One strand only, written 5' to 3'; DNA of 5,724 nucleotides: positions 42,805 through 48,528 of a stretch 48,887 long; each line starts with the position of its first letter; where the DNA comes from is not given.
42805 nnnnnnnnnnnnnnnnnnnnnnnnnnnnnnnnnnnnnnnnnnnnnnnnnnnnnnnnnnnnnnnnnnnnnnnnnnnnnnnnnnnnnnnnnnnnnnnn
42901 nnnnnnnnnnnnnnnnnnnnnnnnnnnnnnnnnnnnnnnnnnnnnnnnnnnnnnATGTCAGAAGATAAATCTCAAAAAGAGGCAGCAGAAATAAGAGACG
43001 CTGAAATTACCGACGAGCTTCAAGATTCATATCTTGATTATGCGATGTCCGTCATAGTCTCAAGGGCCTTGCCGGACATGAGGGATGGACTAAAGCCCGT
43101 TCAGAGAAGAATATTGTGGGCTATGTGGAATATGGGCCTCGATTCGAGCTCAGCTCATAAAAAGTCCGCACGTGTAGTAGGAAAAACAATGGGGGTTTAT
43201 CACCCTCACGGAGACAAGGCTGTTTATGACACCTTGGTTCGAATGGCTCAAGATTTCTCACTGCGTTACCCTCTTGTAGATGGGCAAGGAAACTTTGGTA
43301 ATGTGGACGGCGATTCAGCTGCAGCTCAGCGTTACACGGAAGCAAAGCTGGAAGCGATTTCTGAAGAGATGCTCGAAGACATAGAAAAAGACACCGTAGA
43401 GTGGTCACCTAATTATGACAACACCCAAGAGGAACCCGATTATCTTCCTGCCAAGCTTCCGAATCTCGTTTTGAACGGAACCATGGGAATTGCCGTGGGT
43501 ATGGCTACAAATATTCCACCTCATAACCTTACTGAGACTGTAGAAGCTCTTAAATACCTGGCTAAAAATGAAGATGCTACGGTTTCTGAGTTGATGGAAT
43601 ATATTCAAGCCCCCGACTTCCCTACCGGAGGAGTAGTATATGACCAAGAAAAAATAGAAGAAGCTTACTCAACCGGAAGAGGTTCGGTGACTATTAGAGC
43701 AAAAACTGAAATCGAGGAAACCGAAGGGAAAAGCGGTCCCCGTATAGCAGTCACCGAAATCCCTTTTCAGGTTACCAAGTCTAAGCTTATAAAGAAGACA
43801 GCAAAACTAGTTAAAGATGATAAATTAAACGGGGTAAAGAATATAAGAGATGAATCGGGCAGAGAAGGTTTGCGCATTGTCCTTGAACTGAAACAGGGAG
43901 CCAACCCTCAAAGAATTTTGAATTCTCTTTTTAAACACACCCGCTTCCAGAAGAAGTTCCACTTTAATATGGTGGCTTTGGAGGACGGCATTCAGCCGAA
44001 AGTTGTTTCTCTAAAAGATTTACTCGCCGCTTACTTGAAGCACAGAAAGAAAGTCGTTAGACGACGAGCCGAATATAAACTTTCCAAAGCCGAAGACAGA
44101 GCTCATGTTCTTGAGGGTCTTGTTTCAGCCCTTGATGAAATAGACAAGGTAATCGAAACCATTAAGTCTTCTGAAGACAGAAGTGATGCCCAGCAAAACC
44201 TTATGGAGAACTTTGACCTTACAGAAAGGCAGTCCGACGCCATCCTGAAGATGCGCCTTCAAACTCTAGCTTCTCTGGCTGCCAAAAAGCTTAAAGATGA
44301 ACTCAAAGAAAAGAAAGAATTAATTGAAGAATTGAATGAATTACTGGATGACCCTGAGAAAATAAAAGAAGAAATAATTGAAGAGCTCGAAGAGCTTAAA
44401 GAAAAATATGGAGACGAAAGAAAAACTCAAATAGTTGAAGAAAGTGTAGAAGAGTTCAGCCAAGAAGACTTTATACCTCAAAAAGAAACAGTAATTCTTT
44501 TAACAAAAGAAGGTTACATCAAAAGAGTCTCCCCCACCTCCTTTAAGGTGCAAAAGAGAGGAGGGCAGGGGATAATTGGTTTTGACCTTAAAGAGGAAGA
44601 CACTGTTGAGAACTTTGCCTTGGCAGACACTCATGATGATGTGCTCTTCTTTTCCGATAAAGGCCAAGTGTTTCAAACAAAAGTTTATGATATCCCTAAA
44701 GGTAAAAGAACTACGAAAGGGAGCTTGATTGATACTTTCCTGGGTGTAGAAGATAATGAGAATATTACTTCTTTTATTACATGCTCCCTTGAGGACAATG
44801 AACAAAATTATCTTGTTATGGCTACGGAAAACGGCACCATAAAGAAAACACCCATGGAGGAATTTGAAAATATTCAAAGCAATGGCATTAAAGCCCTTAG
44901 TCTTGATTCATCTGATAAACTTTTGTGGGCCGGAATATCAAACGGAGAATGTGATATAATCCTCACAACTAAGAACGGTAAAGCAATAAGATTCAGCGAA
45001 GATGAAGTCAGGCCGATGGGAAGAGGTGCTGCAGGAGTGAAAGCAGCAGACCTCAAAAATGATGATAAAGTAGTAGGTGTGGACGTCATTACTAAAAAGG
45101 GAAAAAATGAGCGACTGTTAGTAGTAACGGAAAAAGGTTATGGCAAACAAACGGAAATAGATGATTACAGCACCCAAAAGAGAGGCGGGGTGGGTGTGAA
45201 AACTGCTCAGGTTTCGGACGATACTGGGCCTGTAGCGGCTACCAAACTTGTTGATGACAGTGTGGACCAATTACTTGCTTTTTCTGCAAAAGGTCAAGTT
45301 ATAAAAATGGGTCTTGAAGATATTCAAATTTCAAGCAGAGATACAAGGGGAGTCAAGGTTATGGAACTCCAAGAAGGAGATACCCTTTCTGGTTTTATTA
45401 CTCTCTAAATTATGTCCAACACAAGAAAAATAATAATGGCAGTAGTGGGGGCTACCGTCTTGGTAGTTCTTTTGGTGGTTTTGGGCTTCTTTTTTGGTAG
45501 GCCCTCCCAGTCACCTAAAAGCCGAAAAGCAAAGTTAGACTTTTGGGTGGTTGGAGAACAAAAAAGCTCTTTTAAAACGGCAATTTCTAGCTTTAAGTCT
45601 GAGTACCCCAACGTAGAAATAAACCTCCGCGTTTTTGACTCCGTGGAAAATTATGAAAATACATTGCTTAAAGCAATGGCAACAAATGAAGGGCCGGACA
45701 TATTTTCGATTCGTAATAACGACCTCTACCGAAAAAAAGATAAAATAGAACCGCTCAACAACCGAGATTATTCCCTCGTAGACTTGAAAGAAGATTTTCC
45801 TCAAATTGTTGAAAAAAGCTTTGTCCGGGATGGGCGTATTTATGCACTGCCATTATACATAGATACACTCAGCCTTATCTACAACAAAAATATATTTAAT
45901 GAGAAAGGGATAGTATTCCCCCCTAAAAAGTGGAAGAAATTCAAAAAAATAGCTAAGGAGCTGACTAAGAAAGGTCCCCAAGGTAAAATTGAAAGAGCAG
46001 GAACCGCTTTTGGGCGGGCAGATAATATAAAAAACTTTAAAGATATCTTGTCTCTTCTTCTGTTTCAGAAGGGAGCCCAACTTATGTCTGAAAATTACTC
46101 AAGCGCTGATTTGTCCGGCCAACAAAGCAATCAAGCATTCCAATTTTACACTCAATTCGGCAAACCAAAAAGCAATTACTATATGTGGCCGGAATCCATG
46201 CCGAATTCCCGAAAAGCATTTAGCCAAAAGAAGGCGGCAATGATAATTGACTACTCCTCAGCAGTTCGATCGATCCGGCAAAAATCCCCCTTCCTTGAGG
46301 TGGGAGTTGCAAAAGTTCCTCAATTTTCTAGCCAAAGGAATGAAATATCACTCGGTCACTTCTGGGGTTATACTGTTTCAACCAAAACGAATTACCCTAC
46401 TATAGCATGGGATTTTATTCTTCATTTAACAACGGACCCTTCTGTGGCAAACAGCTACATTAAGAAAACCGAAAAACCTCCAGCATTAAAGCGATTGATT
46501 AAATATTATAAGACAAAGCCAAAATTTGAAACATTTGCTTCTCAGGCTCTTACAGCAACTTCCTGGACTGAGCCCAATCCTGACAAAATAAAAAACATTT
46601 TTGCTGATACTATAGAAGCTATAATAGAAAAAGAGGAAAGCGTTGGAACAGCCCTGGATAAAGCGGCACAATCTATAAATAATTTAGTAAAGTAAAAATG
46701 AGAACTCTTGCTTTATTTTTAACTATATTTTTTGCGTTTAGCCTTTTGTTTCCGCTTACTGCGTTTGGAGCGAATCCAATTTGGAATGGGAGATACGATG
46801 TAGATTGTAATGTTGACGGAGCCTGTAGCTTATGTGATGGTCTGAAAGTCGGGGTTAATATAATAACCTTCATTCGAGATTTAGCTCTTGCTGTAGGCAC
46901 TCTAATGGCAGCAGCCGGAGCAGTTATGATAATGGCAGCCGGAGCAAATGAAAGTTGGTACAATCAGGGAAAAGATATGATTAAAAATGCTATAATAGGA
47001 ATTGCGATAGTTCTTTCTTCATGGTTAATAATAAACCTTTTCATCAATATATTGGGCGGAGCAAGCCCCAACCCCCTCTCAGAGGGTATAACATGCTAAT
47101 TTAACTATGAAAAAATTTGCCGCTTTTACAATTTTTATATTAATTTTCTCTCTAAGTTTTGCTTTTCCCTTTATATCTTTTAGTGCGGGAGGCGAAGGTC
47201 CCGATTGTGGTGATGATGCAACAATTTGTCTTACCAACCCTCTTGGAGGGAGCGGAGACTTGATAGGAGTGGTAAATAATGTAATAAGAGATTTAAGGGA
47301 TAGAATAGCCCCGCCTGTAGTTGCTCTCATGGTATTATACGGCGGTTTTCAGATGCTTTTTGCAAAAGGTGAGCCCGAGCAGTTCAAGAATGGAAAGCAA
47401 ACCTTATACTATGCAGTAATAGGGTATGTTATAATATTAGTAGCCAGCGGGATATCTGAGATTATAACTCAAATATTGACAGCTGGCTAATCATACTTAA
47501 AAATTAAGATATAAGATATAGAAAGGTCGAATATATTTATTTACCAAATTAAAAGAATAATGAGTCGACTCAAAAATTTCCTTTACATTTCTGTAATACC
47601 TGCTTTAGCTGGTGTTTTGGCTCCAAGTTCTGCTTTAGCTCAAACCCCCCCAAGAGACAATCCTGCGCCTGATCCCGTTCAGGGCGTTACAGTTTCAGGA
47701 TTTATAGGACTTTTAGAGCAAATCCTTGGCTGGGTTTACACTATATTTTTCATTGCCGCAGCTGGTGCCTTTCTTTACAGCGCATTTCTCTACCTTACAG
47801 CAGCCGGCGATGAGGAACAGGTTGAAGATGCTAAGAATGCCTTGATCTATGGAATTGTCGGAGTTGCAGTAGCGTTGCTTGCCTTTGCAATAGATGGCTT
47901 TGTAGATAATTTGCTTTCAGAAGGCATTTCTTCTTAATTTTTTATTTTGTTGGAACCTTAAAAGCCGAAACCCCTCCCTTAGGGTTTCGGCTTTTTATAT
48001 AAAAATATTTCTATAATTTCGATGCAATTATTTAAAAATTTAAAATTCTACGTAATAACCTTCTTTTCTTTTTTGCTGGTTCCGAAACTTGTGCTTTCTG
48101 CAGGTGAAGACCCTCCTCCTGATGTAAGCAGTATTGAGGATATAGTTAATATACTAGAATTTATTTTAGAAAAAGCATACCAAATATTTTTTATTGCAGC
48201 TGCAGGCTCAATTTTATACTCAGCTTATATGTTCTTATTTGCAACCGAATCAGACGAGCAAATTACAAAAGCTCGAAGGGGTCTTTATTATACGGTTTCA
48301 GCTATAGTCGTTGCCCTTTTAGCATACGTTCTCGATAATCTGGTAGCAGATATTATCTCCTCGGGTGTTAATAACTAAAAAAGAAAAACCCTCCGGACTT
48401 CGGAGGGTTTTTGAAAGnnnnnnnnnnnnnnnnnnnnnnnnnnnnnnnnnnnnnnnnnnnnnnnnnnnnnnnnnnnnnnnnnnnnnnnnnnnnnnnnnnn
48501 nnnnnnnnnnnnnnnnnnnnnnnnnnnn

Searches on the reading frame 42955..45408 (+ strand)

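Call 11: search_protein_families(library=pfam, proteins=[window:42955-45408:+], max_evalue=0.0001)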
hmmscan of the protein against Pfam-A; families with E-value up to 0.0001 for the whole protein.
window:42955-45408:+ (817 aa): 2 families
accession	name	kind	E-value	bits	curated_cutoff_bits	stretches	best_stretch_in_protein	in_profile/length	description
PF00521.26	DNA_topoisoIV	-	1.4e-163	545.2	31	1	37-479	1-432/432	DNA gyrase/topoisomerase IV, subunit A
PF03989.18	DNA_gyraseA_C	-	1.6e-67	223.1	27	6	667-712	2-47/48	DNA gyrase C-terminal domain, beta-propeller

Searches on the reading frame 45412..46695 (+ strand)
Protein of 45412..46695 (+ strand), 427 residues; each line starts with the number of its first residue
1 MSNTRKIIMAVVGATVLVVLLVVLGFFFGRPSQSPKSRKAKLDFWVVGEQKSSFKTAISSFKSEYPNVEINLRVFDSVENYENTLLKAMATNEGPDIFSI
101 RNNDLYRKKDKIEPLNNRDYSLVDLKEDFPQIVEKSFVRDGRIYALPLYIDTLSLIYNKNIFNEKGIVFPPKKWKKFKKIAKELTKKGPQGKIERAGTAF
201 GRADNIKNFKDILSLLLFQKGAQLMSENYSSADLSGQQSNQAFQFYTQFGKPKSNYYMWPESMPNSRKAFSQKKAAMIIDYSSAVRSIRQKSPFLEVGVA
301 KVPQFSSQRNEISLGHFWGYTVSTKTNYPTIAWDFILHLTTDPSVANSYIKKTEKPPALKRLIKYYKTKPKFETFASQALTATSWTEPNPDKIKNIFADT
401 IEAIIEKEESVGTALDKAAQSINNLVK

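Call 11: search_protein_families(library=pfam, proteins=[window:45412-46695:+], max_evalue=0.0001)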
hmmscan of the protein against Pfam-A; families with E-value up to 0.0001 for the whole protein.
window:45412-46695:+ (427 aa): 2 families
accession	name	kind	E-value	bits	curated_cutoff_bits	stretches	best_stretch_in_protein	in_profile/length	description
PF13416.11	SBP_bac_8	-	3.1e-27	96.5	27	1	57-372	2-277/279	Bacterial extracellular solute-binding protein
PF01547.30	SBP_bac_1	-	2.8e-26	93.7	26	1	52-342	8-303/307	Bacterial extracellular solute-binding protein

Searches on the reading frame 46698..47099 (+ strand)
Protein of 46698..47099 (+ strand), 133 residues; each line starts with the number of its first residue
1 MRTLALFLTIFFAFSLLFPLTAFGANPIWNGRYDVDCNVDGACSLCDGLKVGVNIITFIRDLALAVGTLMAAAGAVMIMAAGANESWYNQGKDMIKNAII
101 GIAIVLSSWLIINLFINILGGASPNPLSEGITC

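Call 11: search_protein_families(library=pfam, proteins=[window:46698-47099:+], max_evalue=0.0001)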
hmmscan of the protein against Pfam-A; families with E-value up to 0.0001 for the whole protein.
window:46698-47099:+ (133 aa): 1 family
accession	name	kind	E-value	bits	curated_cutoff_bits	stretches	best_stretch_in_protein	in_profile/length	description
PF18895.5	T4SS_pilin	-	1.7e-06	28.5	26.6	1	54-115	11-71/71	Type IV secretion system pilin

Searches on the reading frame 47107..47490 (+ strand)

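Call 11: search_protein_families(library=pfam, proteins=[window:47107-47490:+], max_evalue=0.0001)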
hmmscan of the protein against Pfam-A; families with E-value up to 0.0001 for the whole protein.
window:47107-47490:+ (127 aa): 2 families
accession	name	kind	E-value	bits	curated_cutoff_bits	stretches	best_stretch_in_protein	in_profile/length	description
PF18895.5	T4SS_pilin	-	9.9e-10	38.8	26.6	1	66-119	18-70/71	Type IV secretion system pilin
PF04956.18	TrbC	-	1.1e-06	29.1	27.9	1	52-116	37-94/98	TrbC/VIRB2 pilin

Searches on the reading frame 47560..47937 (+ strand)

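Call 11: search_protein_families(library=pfam, proteins=[window:47560-47937:+], max_evalue=0.0001)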
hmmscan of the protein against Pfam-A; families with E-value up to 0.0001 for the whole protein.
window:47560-47937:+ (125 aa): 1 family
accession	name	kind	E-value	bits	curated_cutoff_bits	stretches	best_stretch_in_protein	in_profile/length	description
PF18895.5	T4SS_pilin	-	3e-09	37.3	26.6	1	50-111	7-67/71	Type IV secretion system pilin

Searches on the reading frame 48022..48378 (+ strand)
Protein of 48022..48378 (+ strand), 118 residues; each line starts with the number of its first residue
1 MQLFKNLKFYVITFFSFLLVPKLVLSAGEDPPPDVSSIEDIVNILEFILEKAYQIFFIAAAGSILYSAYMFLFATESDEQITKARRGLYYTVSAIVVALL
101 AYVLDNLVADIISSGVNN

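Call 63: search_protein_families(library=pfam, proteins=[window:48022-48378:+], max_evalue=1)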
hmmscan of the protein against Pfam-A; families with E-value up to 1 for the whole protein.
window:48022-48378:+ (118 aa): 1 family
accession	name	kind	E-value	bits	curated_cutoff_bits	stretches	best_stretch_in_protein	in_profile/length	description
PF18895.5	T4SS_pilin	-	0.00053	20.5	26.6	1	41-104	5-67/71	Type IV secretion system pilin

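Call 65: find_encoding_contigs(protein=window:48022-48378:+, flank=10000, max_places=2)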
Protein window:48022-48378:+ (118 aa): no gene with exactly this product is on record in the collection.
